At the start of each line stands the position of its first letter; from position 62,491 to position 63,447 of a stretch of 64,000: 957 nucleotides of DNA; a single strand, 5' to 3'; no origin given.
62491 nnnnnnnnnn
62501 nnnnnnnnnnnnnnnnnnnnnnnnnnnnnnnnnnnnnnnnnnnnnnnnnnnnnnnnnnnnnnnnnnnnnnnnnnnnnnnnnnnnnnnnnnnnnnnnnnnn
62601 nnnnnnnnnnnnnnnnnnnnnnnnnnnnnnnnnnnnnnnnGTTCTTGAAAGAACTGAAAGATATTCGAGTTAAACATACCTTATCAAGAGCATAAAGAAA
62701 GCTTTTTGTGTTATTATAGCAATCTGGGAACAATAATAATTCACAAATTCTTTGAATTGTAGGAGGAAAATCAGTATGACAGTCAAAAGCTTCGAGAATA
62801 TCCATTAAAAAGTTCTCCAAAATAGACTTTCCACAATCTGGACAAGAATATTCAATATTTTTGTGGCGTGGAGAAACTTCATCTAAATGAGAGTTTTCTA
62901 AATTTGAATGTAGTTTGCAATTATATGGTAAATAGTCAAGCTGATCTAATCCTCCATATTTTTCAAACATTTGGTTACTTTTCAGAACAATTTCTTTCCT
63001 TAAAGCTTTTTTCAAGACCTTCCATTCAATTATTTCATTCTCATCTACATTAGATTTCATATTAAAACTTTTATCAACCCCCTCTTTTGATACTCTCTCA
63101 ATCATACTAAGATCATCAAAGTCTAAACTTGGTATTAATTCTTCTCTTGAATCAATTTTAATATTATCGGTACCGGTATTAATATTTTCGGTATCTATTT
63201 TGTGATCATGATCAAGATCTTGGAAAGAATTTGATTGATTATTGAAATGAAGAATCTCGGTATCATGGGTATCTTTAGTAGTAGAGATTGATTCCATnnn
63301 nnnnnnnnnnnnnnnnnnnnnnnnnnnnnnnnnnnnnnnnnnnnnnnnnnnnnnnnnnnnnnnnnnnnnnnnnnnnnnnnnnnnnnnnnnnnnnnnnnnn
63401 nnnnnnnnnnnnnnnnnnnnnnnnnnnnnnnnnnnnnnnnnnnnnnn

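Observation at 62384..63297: PPP4R2-like gene probably contains a 94-nt intron that rescues the conserved C-terminal motif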

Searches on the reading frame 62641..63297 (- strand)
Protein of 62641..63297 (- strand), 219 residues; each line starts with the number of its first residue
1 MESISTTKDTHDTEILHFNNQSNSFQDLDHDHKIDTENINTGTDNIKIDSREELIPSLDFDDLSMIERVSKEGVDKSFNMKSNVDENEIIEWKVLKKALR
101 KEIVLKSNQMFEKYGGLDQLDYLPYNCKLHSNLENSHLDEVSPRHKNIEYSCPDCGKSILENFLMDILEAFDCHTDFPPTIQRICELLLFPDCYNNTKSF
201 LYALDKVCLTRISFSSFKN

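Call 4: search_protein_families(library=pfam, proteins=[window:62641-63297:-], max_evalue=1)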
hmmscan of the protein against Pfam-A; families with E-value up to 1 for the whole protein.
seq(219 aa): 4 families
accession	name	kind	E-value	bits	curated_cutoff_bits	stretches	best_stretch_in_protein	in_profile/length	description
PF09184.16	PPP4R2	-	7.5e-09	36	27.4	1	137-209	54-125/282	PPP4R2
PF21657.2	L544_helical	-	0.014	15.8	27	1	33-114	50-131/144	Nucleotidyl transferase L544, helical domain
PF07754.17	HVO_2753_ZBP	-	0.014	15.6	33.2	1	140-159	7-26/46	Small zinc finger protein HVO_2753-like, Zn-binding pocket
PF18439.7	zf_UBZ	-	0.028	14.5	25.6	1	150-162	3-15/32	Ubiquitin-Binding Zinc Finger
